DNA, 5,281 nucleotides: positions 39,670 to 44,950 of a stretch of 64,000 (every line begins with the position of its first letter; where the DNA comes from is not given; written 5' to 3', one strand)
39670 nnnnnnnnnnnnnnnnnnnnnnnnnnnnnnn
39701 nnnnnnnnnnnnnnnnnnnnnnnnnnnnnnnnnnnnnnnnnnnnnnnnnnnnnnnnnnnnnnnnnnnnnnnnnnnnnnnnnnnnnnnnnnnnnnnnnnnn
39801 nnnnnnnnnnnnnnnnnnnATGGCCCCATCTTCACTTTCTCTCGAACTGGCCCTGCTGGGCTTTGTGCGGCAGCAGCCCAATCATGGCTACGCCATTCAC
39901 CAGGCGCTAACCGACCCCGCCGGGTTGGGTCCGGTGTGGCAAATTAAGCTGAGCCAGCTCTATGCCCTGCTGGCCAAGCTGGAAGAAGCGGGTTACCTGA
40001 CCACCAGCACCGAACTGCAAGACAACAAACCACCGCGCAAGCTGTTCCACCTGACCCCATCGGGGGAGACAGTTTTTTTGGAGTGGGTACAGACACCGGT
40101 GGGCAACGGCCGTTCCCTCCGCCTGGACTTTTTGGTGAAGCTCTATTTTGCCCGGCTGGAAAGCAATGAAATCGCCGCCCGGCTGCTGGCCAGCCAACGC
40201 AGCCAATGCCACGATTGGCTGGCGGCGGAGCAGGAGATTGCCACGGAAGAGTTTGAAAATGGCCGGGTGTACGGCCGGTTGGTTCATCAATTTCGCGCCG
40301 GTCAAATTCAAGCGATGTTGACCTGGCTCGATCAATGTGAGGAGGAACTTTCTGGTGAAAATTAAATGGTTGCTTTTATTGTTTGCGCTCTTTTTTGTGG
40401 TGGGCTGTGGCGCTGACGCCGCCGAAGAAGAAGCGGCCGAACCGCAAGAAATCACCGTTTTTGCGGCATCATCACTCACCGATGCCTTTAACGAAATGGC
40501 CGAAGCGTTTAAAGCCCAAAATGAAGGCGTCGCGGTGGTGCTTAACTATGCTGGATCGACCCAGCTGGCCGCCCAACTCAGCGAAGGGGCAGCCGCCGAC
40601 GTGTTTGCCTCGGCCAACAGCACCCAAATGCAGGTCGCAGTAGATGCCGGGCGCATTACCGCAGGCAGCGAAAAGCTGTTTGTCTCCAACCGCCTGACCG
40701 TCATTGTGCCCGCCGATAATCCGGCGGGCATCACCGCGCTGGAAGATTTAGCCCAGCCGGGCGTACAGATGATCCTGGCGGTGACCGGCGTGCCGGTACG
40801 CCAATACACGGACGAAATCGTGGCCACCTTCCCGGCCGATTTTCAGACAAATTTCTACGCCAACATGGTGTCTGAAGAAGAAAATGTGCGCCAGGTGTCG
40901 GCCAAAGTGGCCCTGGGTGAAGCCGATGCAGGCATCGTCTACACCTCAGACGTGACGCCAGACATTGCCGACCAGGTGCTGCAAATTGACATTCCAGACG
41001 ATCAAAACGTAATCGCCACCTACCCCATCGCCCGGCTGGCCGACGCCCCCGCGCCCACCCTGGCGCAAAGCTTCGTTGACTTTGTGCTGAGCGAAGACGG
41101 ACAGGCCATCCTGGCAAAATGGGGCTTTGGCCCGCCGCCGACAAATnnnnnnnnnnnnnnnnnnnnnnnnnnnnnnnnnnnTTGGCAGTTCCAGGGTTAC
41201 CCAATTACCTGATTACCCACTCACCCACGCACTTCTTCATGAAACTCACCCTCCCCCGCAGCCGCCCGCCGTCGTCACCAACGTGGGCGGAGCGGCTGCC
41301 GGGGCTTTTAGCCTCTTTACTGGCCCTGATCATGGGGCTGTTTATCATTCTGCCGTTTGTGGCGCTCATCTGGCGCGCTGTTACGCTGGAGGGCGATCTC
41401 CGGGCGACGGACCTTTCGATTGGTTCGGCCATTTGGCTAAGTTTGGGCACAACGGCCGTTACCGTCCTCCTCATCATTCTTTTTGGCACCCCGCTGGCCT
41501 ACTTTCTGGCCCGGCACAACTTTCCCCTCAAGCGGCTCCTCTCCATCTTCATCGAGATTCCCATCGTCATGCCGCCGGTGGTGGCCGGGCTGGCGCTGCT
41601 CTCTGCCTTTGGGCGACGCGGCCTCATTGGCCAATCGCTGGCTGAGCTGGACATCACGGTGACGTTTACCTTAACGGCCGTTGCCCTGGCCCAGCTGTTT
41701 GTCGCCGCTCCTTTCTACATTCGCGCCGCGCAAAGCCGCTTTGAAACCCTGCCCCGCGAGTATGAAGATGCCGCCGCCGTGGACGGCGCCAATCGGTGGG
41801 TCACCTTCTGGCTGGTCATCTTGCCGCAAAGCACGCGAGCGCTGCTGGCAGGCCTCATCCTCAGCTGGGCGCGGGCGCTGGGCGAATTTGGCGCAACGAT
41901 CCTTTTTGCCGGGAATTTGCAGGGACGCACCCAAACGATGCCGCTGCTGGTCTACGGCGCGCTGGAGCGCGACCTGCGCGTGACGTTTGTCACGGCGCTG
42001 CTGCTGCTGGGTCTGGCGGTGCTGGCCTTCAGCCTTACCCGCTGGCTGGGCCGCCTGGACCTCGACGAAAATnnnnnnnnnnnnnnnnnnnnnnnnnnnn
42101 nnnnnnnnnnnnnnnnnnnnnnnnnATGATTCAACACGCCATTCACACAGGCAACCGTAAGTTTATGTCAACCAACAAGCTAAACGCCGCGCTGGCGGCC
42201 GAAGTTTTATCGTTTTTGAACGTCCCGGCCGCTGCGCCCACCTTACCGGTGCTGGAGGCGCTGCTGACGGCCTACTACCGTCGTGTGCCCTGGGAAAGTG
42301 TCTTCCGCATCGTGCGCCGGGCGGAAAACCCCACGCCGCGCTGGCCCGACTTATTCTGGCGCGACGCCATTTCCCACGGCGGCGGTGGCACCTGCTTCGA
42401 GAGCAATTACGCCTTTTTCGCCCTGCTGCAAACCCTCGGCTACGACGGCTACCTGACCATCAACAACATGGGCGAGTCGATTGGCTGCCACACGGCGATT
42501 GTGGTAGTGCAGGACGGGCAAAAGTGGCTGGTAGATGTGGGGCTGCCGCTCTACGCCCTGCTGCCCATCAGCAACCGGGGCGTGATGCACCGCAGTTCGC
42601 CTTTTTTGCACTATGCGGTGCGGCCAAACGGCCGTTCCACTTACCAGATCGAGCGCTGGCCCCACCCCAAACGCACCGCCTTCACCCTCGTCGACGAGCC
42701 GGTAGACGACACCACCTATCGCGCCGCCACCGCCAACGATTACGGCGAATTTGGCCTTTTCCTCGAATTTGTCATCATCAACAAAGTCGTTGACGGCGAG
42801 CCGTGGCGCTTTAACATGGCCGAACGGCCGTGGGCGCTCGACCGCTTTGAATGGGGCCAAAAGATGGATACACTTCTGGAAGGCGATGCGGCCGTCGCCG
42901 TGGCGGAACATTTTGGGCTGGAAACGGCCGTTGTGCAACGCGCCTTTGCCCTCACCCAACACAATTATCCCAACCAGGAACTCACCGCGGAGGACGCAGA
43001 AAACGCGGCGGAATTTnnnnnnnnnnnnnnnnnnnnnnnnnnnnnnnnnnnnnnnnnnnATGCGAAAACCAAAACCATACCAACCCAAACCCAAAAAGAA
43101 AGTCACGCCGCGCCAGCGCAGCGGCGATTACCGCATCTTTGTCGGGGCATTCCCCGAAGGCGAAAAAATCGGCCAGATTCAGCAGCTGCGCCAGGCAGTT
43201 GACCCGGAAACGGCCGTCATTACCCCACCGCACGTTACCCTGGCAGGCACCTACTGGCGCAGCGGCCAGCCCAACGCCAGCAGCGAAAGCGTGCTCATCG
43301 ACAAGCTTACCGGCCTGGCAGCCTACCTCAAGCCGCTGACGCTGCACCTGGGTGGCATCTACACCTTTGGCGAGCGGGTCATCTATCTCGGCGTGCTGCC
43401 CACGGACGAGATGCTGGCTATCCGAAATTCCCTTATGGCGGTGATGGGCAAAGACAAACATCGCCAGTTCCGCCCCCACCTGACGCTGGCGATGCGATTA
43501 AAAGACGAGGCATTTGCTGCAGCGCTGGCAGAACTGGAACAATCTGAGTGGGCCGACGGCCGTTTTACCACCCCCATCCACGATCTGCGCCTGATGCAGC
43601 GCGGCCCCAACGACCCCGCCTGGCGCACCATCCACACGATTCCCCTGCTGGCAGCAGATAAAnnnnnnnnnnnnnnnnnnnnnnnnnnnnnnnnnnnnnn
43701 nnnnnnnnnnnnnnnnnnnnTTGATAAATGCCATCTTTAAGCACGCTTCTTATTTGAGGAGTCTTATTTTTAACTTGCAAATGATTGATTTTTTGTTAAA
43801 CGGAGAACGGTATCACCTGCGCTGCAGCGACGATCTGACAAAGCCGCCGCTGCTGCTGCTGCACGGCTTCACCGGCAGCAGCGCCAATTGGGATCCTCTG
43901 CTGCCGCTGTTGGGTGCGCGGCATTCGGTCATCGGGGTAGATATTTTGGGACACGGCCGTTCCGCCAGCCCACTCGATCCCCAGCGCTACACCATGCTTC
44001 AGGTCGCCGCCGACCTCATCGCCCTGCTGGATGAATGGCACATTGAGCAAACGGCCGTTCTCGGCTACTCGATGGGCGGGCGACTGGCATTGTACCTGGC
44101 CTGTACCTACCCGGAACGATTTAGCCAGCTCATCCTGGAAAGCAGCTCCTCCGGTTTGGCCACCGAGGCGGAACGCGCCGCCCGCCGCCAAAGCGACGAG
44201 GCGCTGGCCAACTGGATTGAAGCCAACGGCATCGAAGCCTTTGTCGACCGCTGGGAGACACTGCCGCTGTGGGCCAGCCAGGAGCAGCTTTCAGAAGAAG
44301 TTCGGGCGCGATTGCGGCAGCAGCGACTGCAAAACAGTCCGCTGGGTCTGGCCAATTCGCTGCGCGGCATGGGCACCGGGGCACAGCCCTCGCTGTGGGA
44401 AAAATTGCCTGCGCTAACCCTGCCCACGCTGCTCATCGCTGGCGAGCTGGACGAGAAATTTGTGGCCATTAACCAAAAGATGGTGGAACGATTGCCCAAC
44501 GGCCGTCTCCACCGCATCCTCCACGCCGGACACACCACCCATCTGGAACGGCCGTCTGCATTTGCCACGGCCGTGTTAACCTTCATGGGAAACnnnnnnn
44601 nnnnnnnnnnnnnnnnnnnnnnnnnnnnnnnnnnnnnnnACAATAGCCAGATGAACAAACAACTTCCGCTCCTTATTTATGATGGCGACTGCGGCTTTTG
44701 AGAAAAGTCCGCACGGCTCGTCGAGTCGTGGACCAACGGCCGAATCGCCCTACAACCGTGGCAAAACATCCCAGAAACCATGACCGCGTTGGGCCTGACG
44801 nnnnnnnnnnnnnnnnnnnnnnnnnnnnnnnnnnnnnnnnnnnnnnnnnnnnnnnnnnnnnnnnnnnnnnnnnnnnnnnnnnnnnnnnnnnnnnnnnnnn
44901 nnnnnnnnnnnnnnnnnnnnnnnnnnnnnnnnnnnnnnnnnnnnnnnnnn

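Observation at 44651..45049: Candidate selenoprotein: DCC-family oxidoreductase with TGA in place of the second Cys of CxxC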

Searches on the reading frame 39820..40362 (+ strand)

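Call 25: search_protein_families(library=pfam, proteins=[window:39820-40362:+], max_evalue=0.00001)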
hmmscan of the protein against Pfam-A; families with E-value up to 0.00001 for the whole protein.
window:39820-40362:+ (181 aa): 2 families
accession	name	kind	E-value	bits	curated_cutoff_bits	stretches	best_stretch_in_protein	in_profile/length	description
PF03551.20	PadR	-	1.5e-15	57.4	27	1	12-85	1-72/75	Transcriptional regulator PadR-like family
PF10400.15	Vir_act_alpha_C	-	2.2e-10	41.5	22.4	1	101-177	2-77/78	Virulence activator alpha C-term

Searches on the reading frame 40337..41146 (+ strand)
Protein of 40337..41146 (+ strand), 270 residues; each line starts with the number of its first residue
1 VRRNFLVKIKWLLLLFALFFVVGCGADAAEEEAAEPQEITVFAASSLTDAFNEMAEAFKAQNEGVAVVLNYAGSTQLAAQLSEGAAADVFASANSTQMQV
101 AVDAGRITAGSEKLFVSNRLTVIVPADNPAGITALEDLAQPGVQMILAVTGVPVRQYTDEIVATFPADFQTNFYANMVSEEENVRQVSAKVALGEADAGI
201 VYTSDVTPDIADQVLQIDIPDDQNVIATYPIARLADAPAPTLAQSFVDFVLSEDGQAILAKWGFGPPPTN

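Call 25: search_protein_families(library=pfam, proteins=[window:40337-41146:+], max_evalue=0.00001)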
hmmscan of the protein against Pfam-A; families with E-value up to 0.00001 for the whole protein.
window:40337-41146:+ (270 aa): 5 families
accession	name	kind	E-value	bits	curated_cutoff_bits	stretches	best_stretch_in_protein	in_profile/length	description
PF13531.11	SBP_bac_11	-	4e-51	174.4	25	1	39-264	1-226/227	Bacterial extracellular solute-binding protein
PF01547.30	SBP_bac_1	-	1.5e-20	74.8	26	1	44-257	1-307/307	Bacterial extracellular solute-binding protein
PF13416.11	SBP_bac_8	-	1.8e-09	38.2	27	1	185-268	176-262/279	Bacterial extracellular solute-binding protein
PF12727.12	PBP_like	-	1.4e-07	31.3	27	1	56-200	2-149/193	PBP superfamily domain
PF12849.12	PBP_like_2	-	1.3e-06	28.8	27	1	30-138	3-115/267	PBP superfamily domain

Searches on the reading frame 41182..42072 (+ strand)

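Call 25: search_protein_families(library=pfam, proteins=[window:41182-42072:+], max_evalue=0.00001)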
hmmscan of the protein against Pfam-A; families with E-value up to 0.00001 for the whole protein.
window:41182-42072:+ (297 aa): 1 family
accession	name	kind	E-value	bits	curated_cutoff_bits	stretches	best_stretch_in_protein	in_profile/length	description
PF00528.27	BPD_transp_1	-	6.2e-20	72.1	26.4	1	102-291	1-180/184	Binding-protein-dependent transport system inner membrane component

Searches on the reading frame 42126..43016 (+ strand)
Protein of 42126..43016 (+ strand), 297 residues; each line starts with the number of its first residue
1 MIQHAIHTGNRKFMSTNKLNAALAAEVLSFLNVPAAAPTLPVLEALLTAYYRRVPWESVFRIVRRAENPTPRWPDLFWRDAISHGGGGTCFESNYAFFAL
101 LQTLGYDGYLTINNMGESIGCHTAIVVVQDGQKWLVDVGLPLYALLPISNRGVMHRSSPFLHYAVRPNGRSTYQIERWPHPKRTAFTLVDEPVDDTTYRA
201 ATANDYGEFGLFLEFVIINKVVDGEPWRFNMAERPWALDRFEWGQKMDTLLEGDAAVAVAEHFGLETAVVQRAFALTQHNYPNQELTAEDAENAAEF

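Call 26: search_protein_families(library=pfam, proteins=[window:42126-43016:+], max_evalue=0.00001)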
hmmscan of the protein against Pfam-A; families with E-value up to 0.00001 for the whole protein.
window:42126-43016:+ (297 aa): 1 family
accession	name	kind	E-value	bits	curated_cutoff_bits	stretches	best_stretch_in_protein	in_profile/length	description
PF00797.23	Acetyltransf_2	-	3.1e-10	40.7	22.8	1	39-143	1-109/240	N-acetyltransferase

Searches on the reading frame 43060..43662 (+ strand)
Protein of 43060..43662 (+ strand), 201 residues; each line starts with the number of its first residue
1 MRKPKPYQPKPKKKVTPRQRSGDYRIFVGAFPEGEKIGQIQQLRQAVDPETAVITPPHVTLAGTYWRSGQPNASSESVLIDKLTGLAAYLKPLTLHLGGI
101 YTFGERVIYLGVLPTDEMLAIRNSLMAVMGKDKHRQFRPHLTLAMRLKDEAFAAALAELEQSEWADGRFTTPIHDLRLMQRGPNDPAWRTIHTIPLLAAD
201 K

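Call 7: search_protein_families(library=pfam, proteins=[window:43060-43662:+], max_evalue=0.01)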
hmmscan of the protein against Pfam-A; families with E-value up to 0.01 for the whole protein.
window:43060-43662:+ (201 aa): 2 families
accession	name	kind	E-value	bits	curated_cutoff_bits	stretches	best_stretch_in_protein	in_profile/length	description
PF13563.12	2_5_RNA_ligase2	-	2.9e-21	76.5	27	1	35-181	4-148/152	2'-5' RNA ligase superfamily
PF02834.22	LigT_PEase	-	5.6e-06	26.9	23.3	0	116-179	9-77/87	LigT like Phosphoesterase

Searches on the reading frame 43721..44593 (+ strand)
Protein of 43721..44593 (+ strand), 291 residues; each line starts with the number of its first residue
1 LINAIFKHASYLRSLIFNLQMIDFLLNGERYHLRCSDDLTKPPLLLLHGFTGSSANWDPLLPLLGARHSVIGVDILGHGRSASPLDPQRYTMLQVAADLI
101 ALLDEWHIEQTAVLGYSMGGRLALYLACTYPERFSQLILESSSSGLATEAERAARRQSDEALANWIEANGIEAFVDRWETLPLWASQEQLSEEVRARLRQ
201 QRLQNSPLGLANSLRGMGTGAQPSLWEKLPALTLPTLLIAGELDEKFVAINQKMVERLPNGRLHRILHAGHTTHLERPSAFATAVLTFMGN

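Call 7: search_protein_families(library=pfam, proteins=[window:43721-44593:+], max_evalue=0.01)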
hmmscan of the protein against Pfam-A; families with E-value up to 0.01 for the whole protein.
window:43721-44593:+ (291 aa): 8 families
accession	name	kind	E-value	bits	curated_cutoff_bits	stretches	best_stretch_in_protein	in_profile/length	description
PF00561.26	Abhydrolase_1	-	2.6e-35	122.7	25.8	1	42-278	1-245/245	alpha/beta hydrolase fold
PF12697.13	Abhydrolase_6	-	2.2e-22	81.2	26.3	1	44-283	1-216/217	Alpha/beta hydrolase family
PF12146.15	Hydrolase_4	-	5.1e-15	55.9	27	1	44-277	7-238/239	Serine aminopeptidase, S33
PF00756.26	Esterase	-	6.9e-07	29.7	22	1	110-196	116-177/251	Putative esterase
PF03096.20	Ndr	-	0.00012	21.3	23.3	1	68-175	56-165/283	Ndr family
PF00975.26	Thioesterase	-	0.00029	21.6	26.4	1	43-218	2-183/226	Thioesterase domain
PF02129.25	Peptidase_S15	-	0.0005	20.3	23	1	70-275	54-261/262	X-Pro dipeptidyl-peptidase (S15 family)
PF02230.22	Abhydrolase_2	-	0.0031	17.8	23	1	108-150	104-146/217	Phospholipase/Carboxylesterase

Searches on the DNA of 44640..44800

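Call 67: search_rna_families(source=window, start=44640, end=44800, threshold=evalue, max_evalue=10)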
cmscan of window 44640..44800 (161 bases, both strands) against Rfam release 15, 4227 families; matches with E-value up to 10: 3.
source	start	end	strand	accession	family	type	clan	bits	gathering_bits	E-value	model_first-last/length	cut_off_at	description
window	44669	44755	-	RF01740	gyrA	Cis-reg;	-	15.4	45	0.23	1-88/88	no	gyrA RNA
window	44650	44690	+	RF01561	DdR11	Gene; snRNA; snoRNA; CD-box;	-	13.5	65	2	34-76/76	no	Dictyostelium snoRNA DdR11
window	44758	44778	+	RF01331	CRISPR-DR18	Gene; CRISPR;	-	13.2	50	6.1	1-37/37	no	CRISPR RNA direct repeat element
